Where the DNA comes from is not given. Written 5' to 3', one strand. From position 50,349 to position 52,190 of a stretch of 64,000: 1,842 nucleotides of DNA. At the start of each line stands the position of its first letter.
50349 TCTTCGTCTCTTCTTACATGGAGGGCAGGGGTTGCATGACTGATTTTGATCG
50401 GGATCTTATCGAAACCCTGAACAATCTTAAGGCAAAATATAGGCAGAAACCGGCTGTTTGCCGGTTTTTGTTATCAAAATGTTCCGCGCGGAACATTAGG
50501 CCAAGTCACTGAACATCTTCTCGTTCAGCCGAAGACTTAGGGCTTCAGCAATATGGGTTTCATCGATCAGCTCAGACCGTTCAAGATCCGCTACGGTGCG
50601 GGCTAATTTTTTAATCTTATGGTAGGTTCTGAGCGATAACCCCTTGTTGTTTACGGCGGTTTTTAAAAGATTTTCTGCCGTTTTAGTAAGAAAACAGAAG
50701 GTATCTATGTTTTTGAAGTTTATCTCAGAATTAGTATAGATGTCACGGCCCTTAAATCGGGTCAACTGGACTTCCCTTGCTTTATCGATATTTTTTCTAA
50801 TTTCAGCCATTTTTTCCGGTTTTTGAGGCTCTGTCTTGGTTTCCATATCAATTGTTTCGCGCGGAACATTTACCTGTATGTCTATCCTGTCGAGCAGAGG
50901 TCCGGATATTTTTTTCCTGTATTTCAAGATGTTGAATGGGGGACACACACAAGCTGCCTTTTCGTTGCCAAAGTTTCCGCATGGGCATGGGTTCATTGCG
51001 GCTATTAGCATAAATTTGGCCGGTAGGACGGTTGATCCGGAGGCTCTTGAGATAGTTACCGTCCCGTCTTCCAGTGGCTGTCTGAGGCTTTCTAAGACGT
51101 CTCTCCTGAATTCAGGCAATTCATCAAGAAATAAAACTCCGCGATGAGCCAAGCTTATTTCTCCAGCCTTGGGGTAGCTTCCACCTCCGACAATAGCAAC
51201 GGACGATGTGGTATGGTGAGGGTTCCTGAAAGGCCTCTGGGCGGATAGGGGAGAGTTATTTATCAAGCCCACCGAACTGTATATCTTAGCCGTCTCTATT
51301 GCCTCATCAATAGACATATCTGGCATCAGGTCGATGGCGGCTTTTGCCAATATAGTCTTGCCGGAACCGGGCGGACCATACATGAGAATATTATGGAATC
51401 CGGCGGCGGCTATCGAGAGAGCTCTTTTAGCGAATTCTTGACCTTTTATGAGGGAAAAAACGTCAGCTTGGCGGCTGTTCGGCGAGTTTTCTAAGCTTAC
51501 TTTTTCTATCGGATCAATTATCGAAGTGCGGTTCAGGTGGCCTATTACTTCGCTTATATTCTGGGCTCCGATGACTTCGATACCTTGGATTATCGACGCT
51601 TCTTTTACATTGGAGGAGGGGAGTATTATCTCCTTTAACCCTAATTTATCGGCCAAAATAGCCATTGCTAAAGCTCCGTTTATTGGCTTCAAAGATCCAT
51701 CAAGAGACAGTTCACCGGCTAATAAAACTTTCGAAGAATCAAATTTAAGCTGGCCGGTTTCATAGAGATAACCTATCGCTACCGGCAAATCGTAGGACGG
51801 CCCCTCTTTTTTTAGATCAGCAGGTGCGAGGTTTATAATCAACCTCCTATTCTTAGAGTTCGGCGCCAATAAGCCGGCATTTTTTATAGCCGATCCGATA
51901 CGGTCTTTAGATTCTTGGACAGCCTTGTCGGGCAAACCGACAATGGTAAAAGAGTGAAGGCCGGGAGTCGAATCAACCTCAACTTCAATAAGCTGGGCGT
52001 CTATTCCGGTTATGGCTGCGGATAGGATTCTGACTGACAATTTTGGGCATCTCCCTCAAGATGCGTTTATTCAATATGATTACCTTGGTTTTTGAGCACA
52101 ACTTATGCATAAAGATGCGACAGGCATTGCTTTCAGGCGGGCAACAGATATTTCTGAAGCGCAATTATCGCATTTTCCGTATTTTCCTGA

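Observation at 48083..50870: GC-rich palindrome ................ repeated four times in 2.8 kb, two copies next to promoters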

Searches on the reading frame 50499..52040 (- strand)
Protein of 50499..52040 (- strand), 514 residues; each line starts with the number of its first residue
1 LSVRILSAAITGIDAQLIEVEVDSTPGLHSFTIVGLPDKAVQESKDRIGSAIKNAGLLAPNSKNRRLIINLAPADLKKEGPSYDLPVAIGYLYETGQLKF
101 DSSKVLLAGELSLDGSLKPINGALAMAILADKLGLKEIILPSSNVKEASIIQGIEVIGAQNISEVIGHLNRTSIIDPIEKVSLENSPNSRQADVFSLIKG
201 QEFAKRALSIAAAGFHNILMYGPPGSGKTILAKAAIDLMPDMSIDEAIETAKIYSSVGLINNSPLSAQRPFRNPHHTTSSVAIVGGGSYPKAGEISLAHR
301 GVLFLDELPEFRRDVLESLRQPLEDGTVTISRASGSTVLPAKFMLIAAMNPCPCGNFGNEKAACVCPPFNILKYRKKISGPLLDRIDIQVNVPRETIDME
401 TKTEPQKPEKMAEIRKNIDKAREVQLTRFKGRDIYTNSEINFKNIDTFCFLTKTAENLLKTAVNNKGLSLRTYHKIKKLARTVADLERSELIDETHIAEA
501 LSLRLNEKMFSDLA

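Call 12: search_protein_families(library=pfam, proteins=[window:50499-52040:-], max_evalue=0.01)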
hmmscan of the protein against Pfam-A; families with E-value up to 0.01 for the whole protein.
window:50499-52040:- (514 aa): 10 families
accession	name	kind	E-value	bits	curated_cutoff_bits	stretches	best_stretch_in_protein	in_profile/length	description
PF01078.27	Mg_chelatase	-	1.1e-88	296.5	20.3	1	196-396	3-203/207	Magnesium chelatase, subunit ChlI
PF13541.12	ChlI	-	4.1e-40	136.9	27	1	20-144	1-121/121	Subunit ChlI of Mg-chelatase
PF13335.12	Mg_chelatase_C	-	7.4e-26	91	26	1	409-504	2-94/94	Magnesium chelatase, subunit ChlI C-terminal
PF00493.29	MCM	-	5.5e-11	42.4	23.3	1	190-362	33-183/224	MCM P-loop domain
PF07728.20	AAA_5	-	4.8e-09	36.8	22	1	217-353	1-125/139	AAA domain (dynein-related subfamily)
PF05362.19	Lon_C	-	8e-08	32.5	21.1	1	9-168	34-201/205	Lon protease (S16) C-terminal proteolytic domain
PF00158.32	Sigma54_activat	-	5.4e-06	26.6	20.2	1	288-350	82-142/168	Sigma-54 interaction domain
PF05496.18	RuvB_N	-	4.5e-05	23.7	27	0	216-234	34-52/159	Holliday junction DNA helicase RuvB P-loop domain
PF07724.20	AAA_2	-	0.00015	22.3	27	1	217-348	5-122/166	AAA domain (Cdc48 subfamily)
PF00004.35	AAA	-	0.00018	22.4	21.2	1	218-239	1-22/131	ATPase family associated with various cellular activities (AAA)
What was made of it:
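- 50496..52040 (-): comM (Mg-chelatase-like AAA+ ATPase), the host gene of site 4, with site 3 at its 3' end. Pfam Mg_chelatase, ChlI and Mg_chelatase_C (call 12).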

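Call 16: find_encoding_contigs(protein=window:50499-52040:-, flank=6000, max_places=10)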
Protein window:50499-52040:- (514 aa): 14 contigs read that carry it; 8 places shown.
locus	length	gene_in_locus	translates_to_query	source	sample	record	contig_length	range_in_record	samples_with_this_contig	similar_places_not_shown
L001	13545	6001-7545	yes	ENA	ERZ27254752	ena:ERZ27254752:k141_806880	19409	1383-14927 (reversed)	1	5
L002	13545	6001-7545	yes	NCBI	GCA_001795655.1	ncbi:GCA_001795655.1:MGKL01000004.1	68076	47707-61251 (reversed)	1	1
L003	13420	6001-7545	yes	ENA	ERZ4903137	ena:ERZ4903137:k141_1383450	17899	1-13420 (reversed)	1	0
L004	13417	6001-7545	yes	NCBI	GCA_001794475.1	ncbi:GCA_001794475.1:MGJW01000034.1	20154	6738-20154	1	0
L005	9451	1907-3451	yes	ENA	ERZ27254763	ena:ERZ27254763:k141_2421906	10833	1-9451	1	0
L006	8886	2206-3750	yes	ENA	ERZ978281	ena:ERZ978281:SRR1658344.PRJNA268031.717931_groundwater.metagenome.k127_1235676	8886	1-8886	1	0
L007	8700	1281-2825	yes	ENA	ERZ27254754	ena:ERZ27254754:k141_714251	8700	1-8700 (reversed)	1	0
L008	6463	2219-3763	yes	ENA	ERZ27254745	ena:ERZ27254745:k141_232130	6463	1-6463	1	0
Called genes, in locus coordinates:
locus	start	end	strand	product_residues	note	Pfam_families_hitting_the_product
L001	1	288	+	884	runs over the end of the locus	-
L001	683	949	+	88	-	PF00312:Ribosomal_S15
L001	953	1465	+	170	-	PF01936:NYN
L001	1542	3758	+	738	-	PF01138:RNase_PH, PF03725:RNase_PH_C, PF01138:RNase_PH, PF03725:RNase_PH_C (weak), PF00013:KH_1, PF22675:KH-I_KHDC4-BBP (faint), PF00575:S1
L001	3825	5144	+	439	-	-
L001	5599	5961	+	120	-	PF01258:zf-dskA_traR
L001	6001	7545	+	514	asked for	PF05362:Lon_C, PF13541:ChlI, PF00493:MCM, PF00158:Sigma54_activat (faint), PF01078:Mg_chelatase, PF07728:AAA_5, PF13335:Mg_chelatase_C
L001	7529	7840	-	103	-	-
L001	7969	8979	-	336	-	PF23446:LysM1_NFP_LYK (faint), PF23473:LysM3_LYK4_5 (faint), PF01476:LysM, PF01551:Peptidase_M23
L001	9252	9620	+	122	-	PF02021:UPF0102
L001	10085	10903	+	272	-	-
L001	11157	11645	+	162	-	PF02367:TsaE, PF07693:KAP_NTPase (weak)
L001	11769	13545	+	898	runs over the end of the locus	PF02739:5_3_exonuc_N, PF01367:5_3_exonuc, PF22619:DNA_polI_exo1 (weak), PF00476:DNA_pol_A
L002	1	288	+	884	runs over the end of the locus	-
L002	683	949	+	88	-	PF00312:Ribosomal_S15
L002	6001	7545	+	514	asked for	PF05362:Lon_C, PF13541:ChlI, PF00493:MCM, PF00158:Sigma54_activat (faint), PF01078:Mg_chelatase, PF07728:AAA_5, PF13335:Mg_chelatase_C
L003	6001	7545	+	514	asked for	PF05362:Lon_C, PF13541:ChlI, PF00493:MCM, PF00158:Sigma54_activat (faint), PF01078:Mg_chelatase, PF07728:AAA_5, PF13335:Mg_chelatase_C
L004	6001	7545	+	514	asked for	PF05362:Lon_C, PF13541:ChlI, PF00493:MCM, PF00158:Sigma54_activat (faint), PF01078:Mg_chelatase, PF07728:AAA_5, PF13335:Mg_chelatase_C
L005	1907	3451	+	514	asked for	PF05362:Lon_C, PF13541:ChlI, PF00493:MCM, PF00158:Sigma54_activat (faint), PF01078:Mg_chelatase, PF07728:AAA_5, PF13335:Mg_chelatase_C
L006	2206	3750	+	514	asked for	PF05362:Lon_C, PF13541:ChlI, PF00493:MCM, PF00158:Sigma54_activat (faint), PF01078:Mg_chelatase, PF07728:AAA_5, PF13335:Mg_chelatase_C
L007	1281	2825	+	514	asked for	PF05362:Lon_C, PF13541:ChlI, PF00493:MCM, PF00158:Sigma54_activat (faint), PF01078:Mg_chelatase, PF07728:AAA_5, PF13335:Mg_chelatase_C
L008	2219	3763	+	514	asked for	PF05362:Lon_C, PF13541:ChlI, PF00493:MCM, PF00158:Sigma54_activat (faint), PF01078:Mg_chelatase, PF07728:AAA_5, PF13335:Mg_chelatase_C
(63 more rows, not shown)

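Call 32: find_related_loci(query=window:50499-52040:-, collection=metagenome_contigs, flank=6000)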
Query window:50499-52040:- (514 aa) in metagenome_contigs; peptide patterns used: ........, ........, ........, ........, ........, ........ (x = any residue, [..] = any of these).
600 stretches matched a pattern (row limit reached: there are more); 599 encode a relative of the query (tblastn E <= 1e-3); the best 80 are kept; 80 distinct loci.
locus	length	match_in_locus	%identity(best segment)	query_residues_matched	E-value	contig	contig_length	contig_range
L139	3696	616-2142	54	1-508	0e+0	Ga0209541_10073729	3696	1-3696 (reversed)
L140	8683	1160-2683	50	4-510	3e-171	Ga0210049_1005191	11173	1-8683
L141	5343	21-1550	51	1-504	1e-170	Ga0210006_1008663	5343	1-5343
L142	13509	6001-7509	50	1-507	5e-163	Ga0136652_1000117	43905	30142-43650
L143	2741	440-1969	51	1-504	1e-172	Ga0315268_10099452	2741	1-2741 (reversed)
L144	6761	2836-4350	49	1-504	2e-158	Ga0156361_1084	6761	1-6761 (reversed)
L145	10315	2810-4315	49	4-509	3e-157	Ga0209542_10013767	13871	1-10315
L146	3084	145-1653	50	1-504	1e-165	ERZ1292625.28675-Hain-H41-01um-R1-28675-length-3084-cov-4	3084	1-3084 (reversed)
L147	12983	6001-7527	49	1-510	6e-157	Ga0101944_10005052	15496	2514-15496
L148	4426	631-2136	48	1-504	2e-160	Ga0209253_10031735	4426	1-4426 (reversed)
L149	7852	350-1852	48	1-504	9e-155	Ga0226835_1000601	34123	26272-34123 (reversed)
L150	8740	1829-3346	48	1-507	9e-155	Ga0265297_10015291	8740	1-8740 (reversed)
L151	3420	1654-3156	48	1-504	4e-161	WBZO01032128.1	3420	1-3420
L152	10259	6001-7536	47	1-508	4e-154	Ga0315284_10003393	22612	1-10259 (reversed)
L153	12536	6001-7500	48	1-504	1e-153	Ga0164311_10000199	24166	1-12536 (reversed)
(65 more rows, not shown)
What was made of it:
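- Tried and rejected: comM scan of metagenomes (call 32).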

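Call 37: find_homologous_proteins(query=window:50499-52040:-, max_evalue=1e-100)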
Query window:50499-52040:- (514 aa): 7970 proteins with E <= 1e-100 among 8000 candidates; the best 120 are listed.
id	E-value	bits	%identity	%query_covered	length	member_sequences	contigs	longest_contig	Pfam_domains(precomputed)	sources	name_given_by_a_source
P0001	0.0e+0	1117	100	100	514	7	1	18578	PF00158.33,PF13335.13,PF05362.20,PF00493.30,PF07728.21,PF01078.28,PF13541.13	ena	-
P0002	1.2e-261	887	79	100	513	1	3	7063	PF00158.33,PF13335.13,PF05362.20,PF00493.30,PF07728.21,PF01078.28,PF13541.13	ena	-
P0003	3.9e-250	849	76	98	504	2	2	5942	PF00158.33,PF13335.13,PF05362.20,PF00493.30,PF07728.21,PF01078.28,PF13541.13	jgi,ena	-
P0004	1.3e-249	847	74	100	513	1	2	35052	PF00158.33,PF13335.13,PF05362.20,PF00493.30,PF05496.19,PF07728.21,PF01078.28,PF13541.13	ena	-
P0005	1.1e-223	762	66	100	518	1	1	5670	PF00158.33,PF13335.13,PF05362.20,PF00493.30,PF07728.21,PF01078.28,PF13541.13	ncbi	-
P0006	4.6e-223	760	67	100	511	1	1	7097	PF00158.33,PF13335.13,PF05362.20,PF00493.30,PF07728.21,PF01078.28,PF13541.13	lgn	-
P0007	8.8e-223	759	67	100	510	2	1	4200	PF00158.33,PF13335.13,PF00493.30,PF00004.36,PF07728.21,PF01078.28,PF13541.13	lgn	-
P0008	2.2e-221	754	67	100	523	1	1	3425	PF00158.33,PF13335.13,PF00493.30,PF07728.21,PF01078.28,PF13541.13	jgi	jgi:magnesium chelatase family protein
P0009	2.4e-221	754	68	100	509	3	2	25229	PF00158.33,PF13335.13,PF00493.30,PF07728.21,PF01078.28,PF13541.13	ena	-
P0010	2.8e-221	754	66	100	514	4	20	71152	PF00158.33,PF13335.13,PF05362.20,PF00493.30,PF07728.21,PF01078.28,PF13541.13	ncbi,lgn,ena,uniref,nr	ncbi:MAG: hypothetical protein A3B91_00235 [Candidatus Yanofskybacteria bacterium RIFCSPHIGHO2_02_FU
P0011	8.9e-221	752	67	100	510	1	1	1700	PF00158.33,PF13335.13,PF05362.20,PF00493.30,PF07728.21,PF01078.28,PF13541.13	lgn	-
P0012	9.1e-221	752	67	100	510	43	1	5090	PF00158.33,PF13335.13,PF00493.30,PF00004.36,PF07728.21,PF01078.28,PF13541.13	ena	-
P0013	2.2e-220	751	68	100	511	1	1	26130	PF00158.33,PF13335.13,PF05362.20,PF00493.30,PF07728.21,PF01078.28,PF13541.13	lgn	-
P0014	5.2e-220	750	67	100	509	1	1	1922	PF00158.33,PF13335.13,PF00493.30,PF00004.36,PF07728.21,PF01078.28,PF13541.13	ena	-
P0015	8.4e-220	749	67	100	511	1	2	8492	PF00158.33,PF13335.13,PF00493.30,PF07728.21,PF01078.28,PF13541.13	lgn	-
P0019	2.7e-219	747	67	98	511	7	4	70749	PF00158.33,PF13335.13,PF05362.20,PF00493.30,PF07728.21,PF01078.28,PF13541.13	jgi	-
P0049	5.0e-216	736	67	100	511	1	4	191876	PF00158.33,PF13335.13,PF05362.20,PF00493.30,PF07728.21,PF01078.28,PF13541.13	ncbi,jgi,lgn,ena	-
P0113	4.3e-209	714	62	100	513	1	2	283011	PF00158.33,PF13335.13,PF00493.30,PF07728.21,PF01078.28,PF13541.13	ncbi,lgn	-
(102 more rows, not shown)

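Call 38: find_encoding_contigs(protein=P0002, flank=6000, max_places=1)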
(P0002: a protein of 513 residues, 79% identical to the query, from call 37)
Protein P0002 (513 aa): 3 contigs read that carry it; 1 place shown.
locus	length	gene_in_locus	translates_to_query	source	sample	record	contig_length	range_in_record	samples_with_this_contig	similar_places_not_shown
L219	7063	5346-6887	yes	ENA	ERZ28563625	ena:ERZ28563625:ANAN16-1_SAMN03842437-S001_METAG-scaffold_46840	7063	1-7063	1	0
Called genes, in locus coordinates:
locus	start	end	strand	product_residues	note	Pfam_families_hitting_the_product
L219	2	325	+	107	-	?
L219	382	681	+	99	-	-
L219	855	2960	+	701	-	PF01138:RNase_PH, PF03725:RNase_PH_C, PF01138:RNase_PH, PF00013:KH_1, PF00575:S1, PF23459:S1_RRP5 (weak)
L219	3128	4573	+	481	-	-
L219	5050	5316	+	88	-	-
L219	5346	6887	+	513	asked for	PF05362:Lon_C (weak), PF13541:ChlI, PF00493:MCM, PF01078:Mg_chelatase, PF00158:Sigma54_activat (faint), PF07728:AAA_5, PF13335:Mg_chelatase_C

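Call 39: find_encoding_contigs(protein=P0004, flank=6000, max_places=1)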
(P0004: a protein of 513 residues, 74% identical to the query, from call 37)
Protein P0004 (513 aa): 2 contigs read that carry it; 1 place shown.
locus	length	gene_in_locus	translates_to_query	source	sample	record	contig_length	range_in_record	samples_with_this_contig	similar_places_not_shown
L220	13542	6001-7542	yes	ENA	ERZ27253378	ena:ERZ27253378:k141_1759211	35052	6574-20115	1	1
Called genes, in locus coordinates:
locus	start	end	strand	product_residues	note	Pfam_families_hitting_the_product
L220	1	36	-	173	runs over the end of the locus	-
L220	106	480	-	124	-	-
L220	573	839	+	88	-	PF00312:Ribosomal_S15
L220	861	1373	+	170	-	PF01936:NYN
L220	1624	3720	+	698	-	PF01138:RNase_PH, PF03725:RNase_PH_C, PF03726:PNPase (weak), PF01138:RNase_PH, PF00013:KH_1, PF00575:S1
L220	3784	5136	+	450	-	-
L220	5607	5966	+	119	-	PF01258:zf-dskA_traR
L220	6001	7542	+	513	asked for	PF05362:Lon_C (weak), PF13541:ChlI, PF05496:RuvB_N (faint), PF00158:Sigma54_activat (faint), PF01078:Mg_chelatase, PF07728:AAA_5, PF00493:MCM (weak), PF13335:Mg_chelatase_C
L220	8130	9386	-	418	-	PF01476:LysM, PF23446:LysM1_NFP_LYK (faint), PF23473:LysM3_LYK4_5 (faint), PF23577:LysM_RLK (faint), PF01476:LysM, PF01551:Peptidase_M23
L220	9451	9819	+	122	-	PF02021:UPF0102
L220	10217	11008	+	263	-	-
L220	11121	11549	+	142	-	PF02367:TsaE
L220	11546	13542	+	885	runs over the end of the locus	PF02739:5_3_exonuc_N, PF01367:5_3_exonuc, PF22619:DNA_polI_exo1 (weak), PF00476:DNA_pol_A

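Call 40: find_encoding_contigs(protein=P0003, flank=6000, max_places=1)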
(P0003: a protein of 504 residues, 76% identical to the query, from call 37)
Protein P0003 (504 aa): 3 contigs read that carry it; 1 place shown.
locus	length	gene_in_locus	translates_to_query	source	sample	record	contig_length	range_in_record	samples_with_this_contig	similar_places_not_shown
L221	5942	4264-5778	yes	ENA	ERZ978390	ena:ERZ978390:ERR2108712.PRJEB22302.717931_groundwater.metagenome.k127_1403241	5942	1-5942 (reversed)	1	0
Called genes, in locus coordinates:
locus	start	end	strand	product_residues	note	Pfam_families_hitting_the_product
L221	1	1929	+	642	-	?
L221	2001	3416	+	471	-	-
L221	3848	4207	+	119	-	PF01258:zf-dskA_traR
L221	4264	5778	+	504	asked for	PF05362:Lon_C (weak), PF13541:ChlI, PF00158:Sigma54_activat (faint), PF01078:Mg_chelatase, PF07728:AAA_5, PF00493:MCM (weak), PF13335:Mg_chelatase_C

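Call 50: find_encoding_contigs(protein=P0019, flank=7000, max_places=1)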
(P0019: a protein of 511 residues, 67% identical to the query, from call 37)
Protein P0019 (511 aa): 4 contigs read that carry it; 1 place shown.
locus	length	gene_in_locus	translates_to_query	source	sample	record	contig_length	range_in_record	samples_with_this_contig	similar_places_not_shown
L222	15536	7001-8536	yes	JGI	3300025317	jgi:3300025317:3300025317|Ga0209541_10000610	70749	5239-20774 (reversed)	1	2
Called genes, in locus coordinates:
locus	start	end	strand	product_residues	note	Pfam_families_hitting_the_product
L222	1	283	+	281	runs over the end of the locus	PF01551:Peptidase_M23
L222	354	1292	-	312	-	PF02899:Phage_int_SAM_1, PF13102:Phage_int_SAM_5, PF13495:Phage_int_SAM_4, PF00589:Phage_integrase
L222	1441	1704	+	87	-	PF00312:Ribosomal_S15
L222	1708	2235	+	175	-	PF01936:NYN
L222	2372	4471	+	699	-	PF01138:RNase_PH, PF03725:RNase_PH_C, PF03726:PNPase (weak), PF01138:RNase_PH, PF00013:KH_1, PF00575:S1, PF23459:S1_RRP5 (weak)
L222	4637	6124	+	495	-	-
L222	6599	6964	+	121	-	PF01258:zf-dskA_traR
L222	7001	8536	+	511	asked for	PF05362:Lon_C (weak), PF13541:ChlI, PF00158:Sigma54_activat (faint), PF01078:Mg_chelatase, PF07728:AAA_5, PF00493:MCM (weak), PF13335:Mg_chelatase_C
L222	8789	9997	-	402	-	PF01476:LysM, PF23473:LysM3_LYK4_5 (faint), PF01476:LysM, PF01551:Peptidase_M23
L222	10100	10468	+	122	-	PF13635:DUF4143 (faint), PF04471:Mrr_cat (weak), PF08378:NERD (weak), PF02021:UPF0102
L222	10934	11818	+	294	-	-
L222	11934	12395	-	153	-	-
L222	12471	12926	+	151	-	PF02367:TsaE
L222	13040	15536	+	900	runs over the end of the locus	PF02739:5_3_exonuc_N, PF01367:5_3_exonuc, PF22619:DNA_polI_exo1 (weak), PF00476:DNA_pol_A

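Call 51: find_encoding_contigs(protein=P0049, flank=7000, max_places=1)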
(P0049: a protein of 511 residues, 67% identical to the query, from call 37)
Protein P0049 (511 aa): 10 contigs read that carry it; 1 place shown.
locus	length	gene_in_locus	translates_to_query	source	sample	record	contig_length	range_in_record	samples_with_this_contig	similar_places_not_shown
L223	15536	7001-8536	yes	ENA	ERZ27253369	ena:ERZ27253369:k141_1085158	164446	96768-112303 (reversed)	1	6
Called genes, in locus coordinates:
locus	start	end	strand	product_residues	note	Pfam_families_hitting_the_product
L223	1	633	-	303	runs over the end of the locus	PF02899:Phage_int_SAM_1, PF13102:Phage_int_SAM_5 (weak), PF13495:Phage_int_SAM_4, PF00589:Phage_integrase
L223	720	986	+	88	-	PF00312:Ribosomal_S15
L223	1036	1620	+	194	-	PF01936:NYN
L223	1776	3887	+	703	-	PF01138:RNase_PH, PF03725:RNase_PH_C, PF03726:PNPase (weak), PF01138:RNase_PH, PF00013:KH_1, PF00575:S1, PF23459:S1_RRP5 (weak)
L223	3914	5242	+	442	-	-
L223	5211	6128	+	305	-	PF01555:N6_N4_Mtase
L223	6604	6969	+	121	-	PF01258:zf-dskA_traR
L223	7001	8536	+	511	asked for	PF05362:Lon_C (weak), PF13541:ChlI, PF00493:MCM, PF01078:Mg_chelatase, PF00158:Sigma54_activat (faint), PF07728:AAA_5, PF13335:Mg_chelatase_C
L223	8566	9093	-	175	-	-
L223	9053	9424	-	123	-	PF02021:UPF0102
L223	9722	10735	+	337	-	PF23473:LysM3_LYK4_5 (weak), PF01476:LysM, PF01551:Peptidase_M23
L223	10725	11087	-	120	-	-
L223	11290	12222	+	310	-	-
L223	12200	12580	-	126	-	-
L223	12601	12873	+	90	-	-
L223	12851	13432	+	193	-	PF02367:TsaE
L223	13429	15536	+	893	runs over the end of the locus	PF02739:5_3_exonuc_N, PF01367:5_3_exonuc, PF22619:DNA_polI_exo1 (weak), PF00476:DNA_pol_A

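Call 52: find_encoding_contigs(protein=P0009, flank=7000, max_places=1)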
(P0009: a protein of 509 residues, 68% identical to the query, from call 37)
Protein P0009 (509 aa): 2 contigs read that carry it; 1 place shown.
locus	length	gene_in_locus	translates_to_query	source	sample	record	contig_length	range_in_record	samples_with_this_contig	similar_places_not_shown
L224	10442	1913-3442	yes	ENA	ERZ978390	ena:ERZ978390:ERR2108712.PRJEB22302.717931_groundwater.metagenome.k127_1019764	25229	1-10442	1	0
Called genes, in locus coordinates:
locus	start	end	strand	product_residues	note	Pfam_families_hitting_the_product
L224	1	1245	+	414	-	?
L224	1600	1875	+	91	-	-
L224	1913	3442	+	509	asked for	PF13541:ChlI, PF00493:MCM, PF00158:Sigma54_activat (faint), PF01078:Mg_chelatase, PF07728:AAA_5, PF13335:Mg_chelatase_C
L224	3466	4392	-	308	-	PF23462:LysM3_NFP (faint), PF23446:LysM1_NFP_LYK (faint), PF23473:LysM3_LYK4_5 (faint), PF01476:LysM, PF05257:CHAP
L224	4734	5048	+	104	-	PF02021:UPF0102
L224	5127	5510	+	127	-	-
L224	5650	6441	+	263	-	PF13488:Gly-zipper_Omp (weak)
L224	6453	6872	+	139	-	-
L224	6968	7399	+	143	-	PF02367:TsaE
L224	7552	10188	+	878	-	PF02739:5_3_exonuc_N, PF01367:5_3_exonuc, PF22619:DNA_polI_exo1, PF00476:DNA_pol_A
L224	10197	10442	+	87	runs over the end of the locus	-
